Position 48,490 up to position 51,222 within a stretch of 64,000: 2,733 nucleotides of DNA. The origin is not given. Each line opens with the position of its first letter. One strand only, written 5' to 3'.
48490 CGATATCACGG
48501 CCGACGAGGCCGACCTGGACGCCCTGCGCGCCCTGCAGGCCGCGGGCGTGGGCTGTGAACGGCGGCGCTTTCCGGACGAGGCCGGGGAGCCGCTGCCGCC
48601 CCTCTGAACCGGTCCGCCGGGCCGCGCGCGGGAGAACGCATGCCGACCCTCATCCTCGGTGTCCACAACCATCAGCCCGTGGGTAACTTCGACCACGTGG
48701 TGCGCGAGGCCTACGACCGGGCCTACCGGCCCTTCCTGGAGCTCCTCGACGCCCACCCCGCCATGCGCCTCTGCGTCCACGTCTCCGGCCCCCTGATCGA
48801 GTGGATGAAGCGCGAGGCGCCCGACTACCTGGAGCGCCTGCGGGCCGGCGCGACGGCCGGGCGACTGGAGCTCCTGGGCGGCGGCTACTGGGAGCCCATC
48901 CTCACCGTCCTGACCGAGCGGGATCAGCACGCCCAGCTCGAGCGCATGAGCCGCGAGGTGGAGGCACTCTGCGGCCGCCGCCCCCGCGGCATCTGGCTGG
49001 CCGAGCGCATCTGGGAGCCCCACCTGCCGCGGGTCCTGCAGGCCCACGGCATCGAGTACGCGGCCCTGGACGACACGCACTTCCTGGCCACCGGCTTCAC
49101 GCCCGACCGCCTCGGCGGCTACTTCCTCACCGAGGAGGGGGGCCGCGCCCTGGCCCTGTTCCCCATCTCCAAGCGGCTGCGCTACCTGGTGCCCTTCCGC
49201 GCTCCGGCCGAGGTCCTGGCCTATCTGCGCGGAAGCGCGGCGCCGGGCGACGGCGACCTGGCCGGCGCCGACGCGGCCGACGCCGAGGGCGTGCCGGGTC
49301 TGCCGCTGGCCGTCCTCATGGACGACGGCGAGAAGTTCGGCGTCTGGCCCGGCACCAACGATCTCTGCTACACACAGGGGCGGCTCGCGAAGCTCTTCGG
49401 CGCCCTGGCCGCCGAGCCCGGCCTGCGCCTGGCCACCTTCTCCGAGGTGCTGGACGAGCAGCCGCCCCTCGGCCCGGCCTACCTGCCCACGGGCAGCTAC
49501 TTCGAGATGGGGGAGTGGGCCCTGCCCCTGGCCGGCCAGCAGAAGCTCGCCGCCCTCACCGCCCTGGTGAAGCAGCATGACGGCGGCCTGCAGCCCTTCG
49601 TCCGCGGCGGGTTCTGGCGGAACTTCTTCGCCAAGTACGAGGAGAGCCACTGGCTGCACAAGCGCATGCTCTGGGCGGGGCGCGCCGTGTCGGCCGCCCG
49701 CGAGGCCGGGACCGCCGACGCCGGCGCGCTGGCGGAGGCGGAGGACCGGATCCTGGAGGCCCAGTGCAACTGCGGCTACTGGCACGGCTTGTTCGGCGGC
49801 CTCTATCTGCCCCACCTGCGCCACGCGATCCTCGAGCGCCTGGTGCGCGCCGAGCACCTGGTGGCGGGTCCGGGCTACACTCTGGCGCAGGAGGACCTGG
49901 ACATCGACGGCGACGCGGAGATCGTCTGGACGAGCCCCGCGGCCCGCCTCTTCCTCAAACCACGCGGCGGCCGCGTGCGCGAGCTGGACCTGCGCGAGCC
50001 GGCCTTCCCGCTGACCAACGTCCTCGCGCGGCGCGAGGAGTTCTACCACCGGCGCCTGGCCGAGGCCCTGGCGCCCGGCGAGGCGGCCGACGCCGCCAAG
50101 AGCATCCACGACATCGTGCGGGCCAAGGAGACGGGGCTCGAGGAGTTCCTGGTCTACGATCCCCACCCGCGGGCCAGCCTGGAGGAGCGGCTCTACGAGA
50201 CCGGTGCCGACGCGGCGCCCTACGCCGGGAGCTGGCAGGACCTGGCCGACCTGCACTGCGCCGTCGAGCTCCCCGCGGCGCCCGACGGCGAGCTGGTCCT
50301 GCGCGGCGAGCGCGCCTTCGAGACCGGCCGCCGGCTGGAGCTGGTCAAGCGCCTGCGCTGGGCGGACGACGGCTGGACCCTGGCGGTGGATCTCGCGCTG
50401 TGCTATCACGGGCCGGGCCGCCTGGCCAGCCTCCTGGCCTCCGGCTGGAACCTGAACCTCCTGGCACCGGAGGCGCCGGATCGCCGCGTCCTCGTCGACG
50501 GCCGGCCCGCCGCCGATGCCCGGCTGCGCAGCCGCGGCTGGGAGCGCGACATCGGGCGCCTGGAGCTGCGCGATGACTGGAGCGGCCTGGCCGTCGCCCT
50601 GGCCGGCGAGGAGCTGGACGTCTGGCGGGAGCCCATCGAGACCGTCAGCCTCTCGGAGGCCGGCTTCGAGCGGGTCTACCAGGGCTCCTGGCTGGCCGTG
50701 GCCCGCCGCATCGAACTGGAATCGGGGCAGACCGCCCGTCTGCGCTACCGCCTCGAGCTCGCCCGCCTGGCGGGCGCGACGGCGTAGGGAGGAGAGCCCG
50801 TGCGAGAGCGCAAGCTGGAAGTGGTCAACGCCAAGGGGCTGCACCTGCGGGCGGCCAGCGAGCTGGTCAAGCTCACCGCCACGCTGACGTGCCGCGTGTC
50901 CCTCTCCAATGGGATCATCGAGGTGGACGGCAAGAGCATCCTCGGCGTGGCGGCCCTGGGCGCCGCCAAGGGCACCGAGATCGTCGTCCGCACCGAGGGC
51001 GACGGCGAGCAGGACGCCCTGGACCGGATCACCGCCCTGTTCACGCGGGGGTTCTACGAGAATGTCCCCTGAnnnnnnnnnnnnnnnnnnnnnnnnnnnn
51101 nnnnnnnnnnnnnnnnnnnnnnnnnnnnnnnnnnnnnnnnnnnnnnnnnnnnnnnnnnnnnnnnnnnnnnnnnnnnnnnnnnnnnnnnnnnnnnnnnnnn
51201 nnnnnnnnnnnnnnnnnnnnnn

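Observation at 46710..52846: Permease-less regulatory PTS (HprK, EIIA-Man, EIIB-Man, HPr, EI) in the rpoN locus with a GH57 enzyme embedded between EIIB and HPr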

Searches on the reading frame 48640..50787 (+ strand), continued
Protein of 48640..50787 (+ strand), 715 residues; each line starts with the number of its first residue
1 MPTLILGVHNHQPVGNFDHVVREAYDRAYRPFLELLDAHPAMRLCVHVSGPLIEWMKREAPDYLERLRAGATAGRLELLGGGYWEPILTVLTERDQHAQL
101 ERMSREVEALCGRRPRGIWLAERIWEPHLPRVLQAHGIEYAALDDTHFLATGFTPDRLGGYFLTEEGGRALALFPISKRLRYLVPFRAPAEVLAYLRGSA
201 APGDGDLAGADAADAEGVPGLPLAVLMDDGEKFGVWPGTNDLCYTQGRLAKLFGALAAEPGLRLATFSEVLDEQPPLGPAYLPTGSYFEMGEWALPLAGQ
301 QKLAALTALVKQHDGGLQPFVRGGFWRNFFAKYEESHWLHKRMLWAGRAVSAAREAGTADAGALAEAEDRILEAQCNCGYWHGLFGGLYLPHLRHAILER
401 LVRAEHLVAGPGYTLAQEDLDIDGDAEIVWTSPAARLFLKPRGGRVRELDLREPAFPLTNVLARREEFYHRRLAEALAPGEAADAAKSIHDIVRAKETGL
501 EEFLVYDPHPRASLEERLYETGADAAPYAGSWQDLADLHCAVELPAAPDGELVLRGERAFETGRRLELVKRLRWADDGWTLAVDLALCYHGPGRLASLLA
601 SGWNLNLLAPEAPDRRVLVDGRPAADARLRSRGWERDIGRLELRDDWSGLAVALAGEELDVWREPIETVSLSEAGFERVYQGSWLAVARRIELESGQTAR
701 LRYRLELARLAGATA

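Call 21: find_encoding_contigs(protein=P0019, flank=10000, max_places=2)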
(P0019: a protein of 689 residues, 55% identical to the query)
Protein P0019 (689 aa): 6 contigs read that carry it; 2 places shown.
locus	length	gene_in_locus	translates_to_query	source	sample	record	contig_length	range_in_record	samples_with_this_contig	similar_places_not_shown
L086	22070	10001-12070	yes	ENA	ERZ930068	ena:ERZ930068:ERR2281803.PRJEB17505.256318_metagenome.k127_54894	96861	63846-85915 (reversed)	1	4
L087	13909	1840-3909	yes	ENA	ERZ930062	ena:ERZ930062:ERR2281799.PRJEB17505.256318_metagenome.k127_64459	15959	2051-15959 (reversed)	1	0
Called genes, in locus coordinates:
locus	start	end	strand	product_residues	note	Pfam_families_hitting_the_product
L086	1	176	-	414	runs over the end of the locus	PF01547:SBP_bac_1, PF13416:SBP_bac_8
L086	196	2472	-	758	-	PF06202:GDE_C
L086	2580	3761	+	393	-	-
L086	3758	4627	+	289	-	-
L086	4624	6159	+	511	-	-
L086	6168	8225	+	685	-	PF16561:AMPK1_CBM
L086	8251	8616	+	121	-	PF16561:AMPK1_CBM, PF22058:X25_BaPul_like (weak)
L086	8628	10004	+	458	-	PF13620:CarboxypepD_reg (weak)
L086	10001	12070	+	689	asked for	PF01074:Glyco_hydro_38N (weak), PF03065:Glyco_hydro_57, PF09094:AmyA-A_glucT_m, PF09095:AmyA-gluTrfs_C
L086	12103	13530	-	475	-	-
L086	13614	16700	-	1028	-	PF03065:Glyco_hydro_57 (weak), PF16760:CBM53 (weak), PF13860:FlgD_ig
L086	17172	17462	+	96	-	PF13183:Fer4_8 (faint), PF13187:Fer4_9 (faint), PF14697:Fer4_21 (faint), PF00037:Fer4 (faint), PF12797:Fer4_2 (faint), PF12837:Fer4_6 (faint), PF12800:Fer4_4 (faint), PF12838:Fer4_7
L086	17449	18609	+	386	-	PF01855:POR_N, PF02780:Transketolase_C, PF17147:PFOR_II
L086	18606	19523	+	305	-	PF02775:TPP_enzyme_C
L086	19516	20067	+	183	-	PF01558:POR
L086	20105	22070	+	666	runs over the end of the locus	PF14691:Fer4_20, PF01134:GIDA (weak), PF01266:DAO (weak), PF07992:Pyr_redox_2, PF13450:NAD_binding_8 (weak), PF12838:Fer4_7, PF13187:Fer4_9 (weak), PF14697:Fer4_21 (weak), +6 more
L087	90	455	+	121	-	PF16561:AMPK1_CBM, PF22058:X25_BaPul_like (weak)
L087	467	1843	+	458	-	PF13620:CarboxypepD_reg (weak)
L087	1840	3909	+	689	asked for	PF01074:Glyco_hydro_38N (weak), PF03065:Glyco_hydro_57, PF09094:AmyA-A_glucT_m, PF09095:AmyA-gluTrfs_C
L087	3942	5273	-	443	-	-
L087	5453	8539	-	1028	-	PF03065:Glyco_hydro_57 (weak), PF16760:CBM53 (weak), PF13860:FlgD_ig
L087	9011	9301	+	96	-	PF13183:Fer4_8 (faint), PF13187:Fer4_9 (faint), PF14697:Fer4_21 (faint), PF00037:Fer4 (faint), PF12797:Fer4_2 (faint), PF12837:Fer4_6 (faint), PF12800:Fer4_4 (faint), PF12838:Fer4_7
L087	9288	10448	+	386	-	PF01855:POR_N, PF02780:Transketolase_C, PF17147:PFOR_II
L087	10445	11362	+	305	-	PF02775:TPP_enzyme_C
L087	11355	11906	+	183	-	PF01558:POR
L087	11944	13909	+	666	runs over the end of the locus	PF14691:Fer4_20, PF01134:GIDA (weak), PF01266:DAO (weak), PF07992:Pyr_redox_2, PF13450:NAD_binding_8 (weak), PF12838:Fer4_7, PF13187:Fer4_9 (weak), PF14697:Fer4_21 (weak), +6 more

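Call 22: find_encoding_contigs(protein=P0010, flank=10000, max_places=1)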
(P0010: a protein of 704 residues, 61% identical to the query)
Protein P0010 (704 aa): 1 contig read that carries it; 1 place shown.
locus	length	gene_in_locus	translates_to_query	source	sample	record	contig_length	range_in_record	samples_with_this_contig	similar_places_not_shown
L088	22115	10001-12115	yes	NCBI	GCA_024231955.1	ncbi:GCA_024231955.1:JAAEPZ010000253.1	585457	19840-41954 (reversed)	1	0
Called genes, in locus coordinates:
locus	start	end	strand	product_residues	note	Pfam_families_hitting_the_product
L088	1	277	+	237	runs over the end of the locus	PF02348:CTP_transf_3, PF12804:NTP_transf_3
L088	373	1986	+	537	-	PF06418:CTP_synth_N, PF00117:GATase, PF07722:Peptidase_C26 (weak)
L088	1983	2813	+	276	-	PF00793:DAHP_synth_1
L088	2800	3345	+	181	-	PF08282:Hydrolase_3 (faint), PF00702:Hydrolase (weak)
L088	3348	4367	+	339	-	PF01380:SIS, PF00571:CBS (weak)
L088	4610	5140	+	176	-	PF06835:LptC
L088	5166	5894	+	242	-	PF00005:ABC_tran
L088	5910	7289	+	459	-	PF00309:Sigma54_AID, PF04963:Sigma54_CBD, PF04552:Sigma54_DBD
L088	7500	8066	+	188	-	PF02482:Ribosomal_S30AE, PF16321:Ribosom_S30AE_C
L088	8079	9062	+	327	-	PF02603:Hpr_kinase_N, PF07085:DRTGG (weak), PF07475:Hpr_kinase_C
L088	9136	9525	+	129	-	PF03610:EIIA-man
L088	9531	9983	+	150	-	PF03830:PTSIIB_sorb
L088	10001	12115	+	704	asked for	PF01074:Glyco_hydro_38N, PF03065:Glyco_hydro_57, PF09094:AmyA-A_glucT_m, PF09095:AmyA-gluTrfs_C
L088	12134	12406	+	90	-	PF00381:PTS-HPr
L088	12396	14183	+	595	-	PF05524:PEP-utilisers_N, PF00391:PEP-utilizers, PF02896:PEP-utilizers_C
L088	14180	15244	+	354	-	PF01380:SIS (weak), PF10432:bact-PGI_C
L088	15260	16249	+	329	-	PF00483:NTP_transferase, PF01128:IspD (weak), PF12804:NTP_transf_3, PF25087:GMPPB_C (faint)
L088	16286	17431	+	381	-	PF00438:S-AdoMet_synt_N, PF02772:S-AdoMet_synt_M, PF02773:S-AdoMet_synt_C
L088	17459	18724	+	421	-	PF05221:AdoHcyase, PF00670:AdoHcyase_NAD, PF02826:2-Hacid_dh_C, PF07991:KARI_N (weak)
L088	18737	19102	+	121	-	PF02537:CRCB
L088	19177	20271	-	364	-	PF03739:LptF_LptG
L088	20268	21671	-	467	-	PF03739:LptF_LptG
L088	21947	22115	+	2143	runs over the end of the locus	PF14349:SprA_N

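Call 42: find_homologous_proteins(query=A2, max_evalue=0.001)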
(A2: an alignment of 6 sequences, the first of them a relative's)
Query A2 (6 sequences) (240 aa, profile of the alignment): 176 proteins with E <= 0.001 among 8000 candidates; the best 120 are listed.
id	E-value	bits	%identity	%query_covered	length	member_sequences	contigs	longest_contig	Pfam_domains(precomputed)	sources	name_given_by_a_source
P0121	7.4e-100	351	24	48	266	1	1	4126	PF03613.20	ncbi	-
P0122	1.7e-94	334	59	98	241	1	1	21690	PF03613.20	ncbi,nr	ncbi:MAG: PTS system mannose/fructose/sorbose family transporter subunit IID [Candidatus Krumholziba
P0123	4.9e-85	303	62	98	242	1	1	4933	PF03613.20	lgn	-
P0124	6.1e-85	303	66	99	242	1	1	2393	PF03613.20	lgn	-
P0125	9.0e-85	302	63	99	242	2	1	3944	PF03613.20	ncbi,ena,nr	ncbi:MAG: PTS system mannose/fructose/sorbose family transporter subunit IID [Candidatus Krumholziba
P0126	1.4e-84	301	68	99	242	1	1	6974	PF03613.20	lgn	-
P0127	3.6e-84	300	65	99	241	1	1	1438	PF03613.20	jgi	jgi:mannose/fructose/N-acetylgalactosamine-specific phosphotransferase system component IID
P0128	3.5e-83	297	61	99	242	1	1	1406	PF03613.20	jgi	jgi:mannose/fructose/N-acetylgalactosamine-specific phosphotransferase system component IID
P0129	1.4e-82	295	61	99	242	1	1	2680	PF03613.20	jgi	jgi:mannose/fructose/N-acetylgalactosamine-specific phosphotransferase system component IID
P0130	2.0e-82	294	61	98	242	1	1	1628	PF03613.20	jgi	jgi:mannose/fructose/N-acetylgalactosamine-specific phosphotransferase system component IID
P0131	3.0e-82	294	59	98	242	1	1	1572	PF03613.20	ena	-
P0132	6.4e-82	293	62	98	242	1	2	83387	PF03613.20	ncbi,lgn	-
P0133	2.1e-80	288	57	100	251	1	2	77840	PF03613.20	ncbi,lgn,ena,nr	ncbi:MAG: PTS system mannose/fructose/sorbose family transporter subunit IID [Candidatus Krumholziba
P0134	4.7e-80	287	61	99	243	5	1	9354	PF03613.20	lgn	-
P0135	1.9e-79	285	57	98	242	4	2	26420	PF03613.20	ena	-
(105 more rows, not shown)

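Call 57: search_protein_families(library=pfam, proteins=[L057:15772-16182:+, L057:16269-16721:+, L083:5487-6383:+, L050:7685-9265:+, L050:6693-7556:+, L029:8076-9041:+, L029:7226-8086:+, L029:12047-12691:+, L066:7811-9034:+, L014:12158-12430:+])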
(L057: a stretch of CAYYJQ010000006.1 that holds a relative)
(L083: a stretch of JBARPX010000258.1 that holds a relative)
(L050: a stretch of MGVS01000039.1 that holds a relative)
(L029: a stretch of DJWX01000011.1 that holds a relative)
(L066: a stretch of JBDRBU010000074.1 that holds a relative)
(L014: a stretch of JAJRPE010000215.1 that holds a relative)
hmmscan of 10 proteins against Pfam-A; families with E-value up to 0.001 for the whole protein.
L057:15772-16182:+ (136 aa): 1 family
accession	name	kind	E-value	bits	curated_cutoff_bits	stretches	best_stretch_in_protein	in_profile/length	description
PF03610.21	EIIA-man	-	8.9e-21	74.6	21.4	1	6-115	1-112/116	PTS system fructose IIA component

L057:16269-16721:+ (150 aa): 1 family
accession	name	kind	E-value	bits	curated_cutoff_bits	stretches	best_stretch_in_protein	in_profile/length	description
PF03830.20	PTSIIB_sorb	-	5.6e-28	98.6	27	1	2-146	1-145/148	PTS system sorbose subfamily IIB component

L083:5487-6383:+ (298 aa): 1 family
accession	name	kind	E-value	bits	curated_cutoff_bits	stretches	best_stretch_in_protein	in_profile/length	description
PF02470.25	MlaD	-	2.5e-14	53.7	25.1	1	38-112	3-81/81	MlaD protein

L050:7685-9265:+ (526 aa): 2 families
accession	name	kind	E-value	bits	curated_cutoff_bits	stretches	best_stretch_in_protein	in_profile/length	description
PF09210.16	BE_C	-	6.8e-43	145.6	25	1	425-525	1-101/101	1,4-alpha-glucan branching enzyme, C-terminal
PF03065.20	Glyco_hydro_57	-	3.7e-38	131.9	21.2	1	8-398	2-288/291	Glycosyl hydrolase family 57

L050:6693-7556:+ (287 aa): 1 family
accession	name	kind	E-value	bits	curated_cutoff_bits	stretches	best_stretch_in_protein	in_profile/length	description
PF16258.11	DUF4912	-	8.6e-35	120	29.4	1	30-151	1-117/118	Domain of unknown function (DUF4912)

L029:8076-9041:+ (321 aa): 1 family
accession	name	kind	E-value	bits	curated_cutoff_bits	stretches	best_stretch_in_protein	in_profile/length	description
PF01933.23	CofD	-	3e-106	355.3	30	1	11-295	1-290/290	2-phospho-L-lactate transferase CofD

L029:7226-8086:+ (286 aa): 3 families
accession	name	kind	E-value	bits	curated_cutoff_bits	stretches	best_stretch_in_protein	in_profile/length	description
PF22740.1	PapZ_C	-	1.7e-44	151.3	27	1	165-282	3-120/121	RapZ C-terminal domain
PF03668.21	RapZ-like_N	-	2.3e-40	138.4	25.4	1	5-153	3-153/158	RapZ-like N-terminal domain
PF13238.12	AAA_18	-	0.0006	20.7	29.4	0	7-105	2-112/128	AAA domain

L029:12047-12691:+ (214 aa): 1 family
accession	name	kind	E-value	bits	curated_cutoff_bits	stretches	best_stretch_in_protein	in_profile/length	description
PF03609.19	EII-Sor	-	1.3e-27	97.1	26.3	1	4-198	4-194/233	PTS system sorbose-specific iic component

L066:7811-9034:+ (407 aa): 1 family
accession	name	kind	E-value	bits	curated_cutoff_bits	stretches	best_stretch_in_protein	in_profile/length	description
PF01933.23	CofD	-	2.4e-50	171.8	30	2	250-382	154-290/290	2-phospho-L-lactate transferase CofD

L014:12158-12430:+ (90 aa): 1 family
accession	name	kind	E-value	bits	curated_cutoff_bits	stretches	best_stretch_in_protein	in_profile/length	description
PF00381.24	PTS-HPr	-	2.2e-28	98.6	23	1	5-84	2-80/81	PTS HPr component phosphorylation site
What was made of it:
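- A second alpha-glucan enzyme, a GH57 branching enzyme with DUF4912, is embedded in the same locus in L050 (call 57).
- Tried and rejected: Key calls were re-checked with Pfam (call 57).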

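Call 60: find_related_loci(query=A4, collection=metagenome_contigs, flank=8000)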
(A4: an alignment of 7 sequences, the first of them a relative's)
Query A4 (240 aa) in metagenome_contigs; peptide patterns used: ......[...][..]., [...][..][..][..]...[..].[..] (x = any residue, [..] = any of these).
141 stretches matched a pattern; 10 encode a relative of the query (tblastn E <= 1e-3); 10 distinct loci.
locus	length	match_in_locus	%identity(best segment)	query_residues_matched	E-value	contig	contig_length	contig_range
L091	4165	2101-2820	63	1-240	5e-102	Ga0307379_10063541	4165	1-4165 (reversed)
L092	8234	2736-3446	62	4-240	1e-100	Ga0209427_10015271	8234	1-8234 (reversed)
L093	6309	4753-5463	62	4-240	1e-100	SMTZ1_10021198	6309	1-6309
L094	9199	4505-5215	59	4-240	1e-94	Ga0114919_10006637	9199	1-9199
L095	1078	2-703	58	7-240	6e-99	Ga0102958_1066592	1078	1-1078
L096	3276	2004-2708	58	6-240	1e-85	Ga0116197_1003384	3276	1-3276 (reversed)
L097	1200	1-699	60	7-239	1e-88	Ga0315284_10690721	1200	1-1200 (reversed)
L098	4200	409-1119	52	4-240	3e-80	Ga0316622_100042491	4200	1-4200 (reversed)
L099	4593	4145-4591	63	1-149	5e-63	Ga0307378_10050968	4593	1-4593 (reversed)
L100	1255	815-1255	61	4-150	5e-65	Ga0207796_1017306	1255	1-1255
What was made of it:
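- Tried and rejected: A narrower alignment worked (call 60).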

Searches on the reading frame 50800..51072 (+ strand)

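Call 3: search_protein_families(library=pfam, proteins=[window:50800-51072:+])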
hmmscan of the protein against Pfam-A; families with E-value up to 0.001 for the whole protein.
window:50800-51072:+ (90 aa): 1 family
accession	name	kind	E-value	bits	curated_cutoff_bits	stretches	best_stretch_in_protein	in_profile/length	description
PF00381.24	PTS-HPr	-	4.3e-23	81.6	23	1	3-82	2-80/81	PTS HPr component phosphorylation site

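Call 4: search_protein_families(library=ncbifam, proteins=[window:50800-51072:+])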
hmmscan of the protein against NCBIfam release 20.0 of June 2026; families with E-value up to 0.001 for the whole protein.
window:50800-51072:+ (90 aa): 9 families
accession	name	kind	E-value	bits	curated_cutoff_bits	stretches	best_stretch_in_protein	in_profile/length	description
TIGR01003.1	PTS_HPr_family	subfamily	1e-20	73.5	47.9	1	1-81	1-81/82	HPr family phosphocarrier protein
NF010352.0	PRK13780.1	equivalog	5e-14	52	110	1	1-81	1-81/88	phosphocarrier protein HPr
NF041319.1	PTS-HPr_Halo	equivalog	7e-14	52.1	140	1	3-82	2-84/87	phosphocarrier protein HPr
NF008146.0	PRK10897.1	equivalog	5.1e-12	46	119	1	4-88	5-90/90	PTS phosphocarrier protein NPr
NF010354.0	PRK13782.1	equivalog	1.1e-10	41.4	123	1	1-80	1-80/85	HPr family phosphocarrier protein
NF008104.0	PRK10850.1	equivalog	8.7e-09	35.4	153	1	5-80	5-80/85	phosphocarrier protein Hpr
NF010351.0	PRK13779.1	equivalog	4.2e-08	32.5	766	1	8-89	297-381/503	bifunctional PTS system fructose-specific transporter subunit IIA/HPr protein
NF008319.0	PRK11109.1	equivalog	9.7e-08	31.7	302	1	5-87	289-374/376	fused PTS fructose transporter subunit IIA/HPr protein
NF008478.1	PRK11377.1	equivalog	4.1e-07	29.4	520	1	6-89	160-243/473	dihydroxyacetone kinase phosphoryl donor subunit DhaM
